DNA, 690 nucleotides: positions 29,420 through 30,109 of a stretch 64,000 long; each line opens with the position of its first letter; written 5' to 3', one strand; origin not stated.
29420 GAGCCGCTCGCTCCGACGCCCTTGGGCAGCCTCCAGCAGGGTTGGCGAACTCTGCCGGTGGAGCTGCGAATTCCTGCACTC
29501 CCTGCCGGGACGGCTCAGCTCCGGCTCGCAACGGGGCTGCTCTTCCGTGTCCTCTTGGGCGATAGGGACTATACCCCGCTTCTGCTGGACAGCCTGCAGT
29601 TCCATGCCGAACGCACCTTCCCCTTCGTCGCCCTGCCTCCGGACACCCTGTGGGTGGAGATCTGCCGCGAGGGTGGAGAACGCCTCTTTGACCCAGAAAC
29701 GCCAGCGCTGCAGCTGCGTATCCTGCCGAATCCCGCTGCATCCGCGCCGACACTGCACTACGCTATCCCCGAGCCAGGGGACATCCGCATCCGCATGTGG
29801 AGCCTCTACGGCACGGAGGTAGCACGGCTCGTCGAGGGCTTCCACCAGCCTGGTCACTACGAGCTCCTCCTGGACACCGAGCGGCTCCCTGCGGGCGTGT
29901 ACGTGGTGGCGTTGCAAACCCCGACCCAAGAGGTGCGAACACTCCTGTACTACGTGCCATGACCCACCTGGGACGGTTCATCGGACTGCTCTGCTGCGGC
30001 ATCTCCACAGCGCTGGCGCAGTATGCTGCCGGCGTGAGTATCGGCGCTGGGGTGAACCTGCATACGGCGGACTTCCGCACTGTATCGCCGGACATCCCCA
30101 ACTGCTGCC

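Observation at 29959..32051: PorT-like small outer-membrane beta-barrel and an unassignable exported protein, translationally coupled to the T9SS cargo gene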

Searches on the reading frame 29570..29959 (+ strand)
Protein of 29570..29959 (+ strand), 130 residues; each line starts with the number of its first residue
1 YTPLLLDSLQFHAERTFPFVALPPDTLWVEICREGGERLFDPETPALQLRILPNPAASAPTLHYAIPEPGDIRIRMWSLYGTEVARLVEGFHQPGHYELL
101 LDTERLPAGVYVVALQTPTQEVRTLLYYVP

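Call 44: search_protein_families(library=pfam, alignment_id=A5, max_evalue=0.01)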
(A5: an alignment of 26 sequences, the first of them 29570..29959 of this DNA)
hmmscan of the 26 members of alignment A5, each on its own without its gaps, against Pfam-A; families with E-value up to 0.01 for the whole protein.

A. member 1, window:29570-29959:+ (130 aa): 1 family
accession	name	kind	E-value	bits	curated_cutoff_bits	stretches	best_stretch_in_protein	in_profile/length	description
PF18962.6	Por_Secre_tail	-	0.0004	21.1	27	1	52-122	2-69/75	Secretion system C-terminal sorting domain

B. families by the number of members that match (of 26 scanned): 12 families
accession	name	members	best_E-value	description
PF18962.6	Por_Secre_tail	16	2.8e-10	Secretion system C-terminal sorting domain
PF13585.12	CHU_C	3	0.00076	CHU_C Type IX secretion signal domain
PF03781.23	FGE-sulfatase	2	3.9e-27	Sulfatase-modifying factor enzyme 1-like domain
PF13860.13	FlgD_ig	2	0.0049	FlgD Ig-like domain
PF00208.27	ELFV_dehydrog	1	2.7e-45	Glutamate/Leucine/Phenylalanine/Valine dehydrogenase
PF13932.14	SAM_GIDA_C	1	3.8e-22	tRNA modifying enzyme MnmG/GidA C-terminal helical bundle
PF00849.27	PseudoU_synth_2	1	6.6e-09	RNA pseudouridylate synthase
PF21680.2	GIDA_C_1st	1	1.1e-08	tRNA modifying enzyme MnmG/GidA C-terminal helical domain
PF07510.16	GmrSD_C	1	0.001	GmrSD restriction endonucleases, C-terminal domain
PF15654.11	Tox-WTIP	1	0.002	Toxin with a conserved tryptophan and TIP tripeptide motif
PF05088.18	Bac_GDH_CD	1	0.0024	Bacterial NAD-glutamate dehydrogenase, catalytic domain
PF07194.16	P2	1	0.0082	P2 response regulator binding domain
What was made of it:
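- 29723..29932 (+): Type-A-like T9SS C-terminal sorting domain (aa 1478-1547; PNP ... G.Y ... LQTPTQ). PF18962 Por_Secre_tail E 4e-4 (21.1 bits, cut-off 27) on the isolated C-terminus (call 44). Homologous tails of other barrel-linked cargos reach E 2.8e-10 (call 44).
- On T9SS type A CTD (TIGR04183 / PF18962), for the upstream cargo: Homologous tails in other barrel-linked cargos reach E 2.8e-10 (call 44).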

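Call 45: search_protein_families(library=ncbifam, alignment_id=A5, max_evalue=0.01)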
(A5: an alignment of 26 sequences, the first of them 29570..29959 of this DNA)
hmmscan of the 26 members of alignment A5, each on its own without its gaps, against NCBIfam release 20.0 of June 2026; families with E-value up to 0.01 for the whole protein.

A. member 1, window:29570-29959:+ (130 aa): 2 families
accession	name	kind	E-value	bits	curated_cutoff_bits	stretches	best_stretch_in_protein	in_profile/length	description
NF052323.1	T9SSA_dep_M6i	equivalog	0.003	15.5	600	1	53-117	962-1026/1043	T9SS-dependent M6-like inactivated metalloprotease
TIGR04183.1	Por_Secre_tail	domain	0.0054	16.7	23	1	52-121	2-64/72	T9SS type A sorting domain-containing protein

B. families by the number of members that match (of 26 scanned): 25 families
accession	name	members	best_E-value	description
TIGR04183.1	Por_Secre_tail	16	2.1e-08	T9SS type A sorting domain-containing protein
NF038113.1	T9SSA_dep_M36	12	1.5e-05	T9SS-dependent M36 family metallopeptidase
NF052323.1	T9SSA_dep_M6i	9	3e-05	T9SS-dependent M6-like inactivated metalloprotease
NF051459.1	pyoverdine_PvdO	2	1.2e-15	dihydropyoverdine dehydrogenase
TIGR03525.2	GldK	2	1.9e-12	T9SS ring complex lipoprotein PorK/GldK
TIGR03440.2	egtB_TIGR03440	2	3.7e-09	ergothioneine biosynthesis protein EgtB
TIGR02171.1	Fb_sc_TIGR02171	2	1.7e-07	TIGR02171 family lipoprotein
TIGR03524.1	GldJ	2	2.3e-05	gliding motility lipoprotein GldJ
TIGR03530.1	GldJ_short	2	0.00078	gliding motility lipoprotein GldJ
NF040817.1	GdhA_Arch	1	6.9e-45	glutamate dehydrogenase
NF041398.1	GluDhGdhB_Halo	1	6.4e-37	glutamate dehydrogenase GdhB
TIGR00005.1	rluA_subfam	1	1.5e-27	RluA family pseudouridine synthase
NF008385.0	PRK11180.1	1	2.3e-27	23S rRNA pseudouridine(1911/1915/1917) synthase RluD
TIGR00136.1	mnmG_gidA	1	6.5e-27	tRNA uridine-5-carboxymethylaminomethyl(34) synthesis enzyme MnmG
NF006929.0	PRK09414.1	1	1.6e-21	NADP-specific glutamate dehydrogenase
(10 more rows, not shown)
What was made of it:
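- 29723..29932 (+): TIGR04183 E 0.0054 (16.7 bits, cut-off 23) (call 45).
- Independent curated models agree: Por_Secre_tail and TIGR04183 each match 16 of 26 tightly coupled upstream C-termini (calls 44, 45). The window cargo's sorting domain scores below the curated cut-offs (calls 44, 45).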
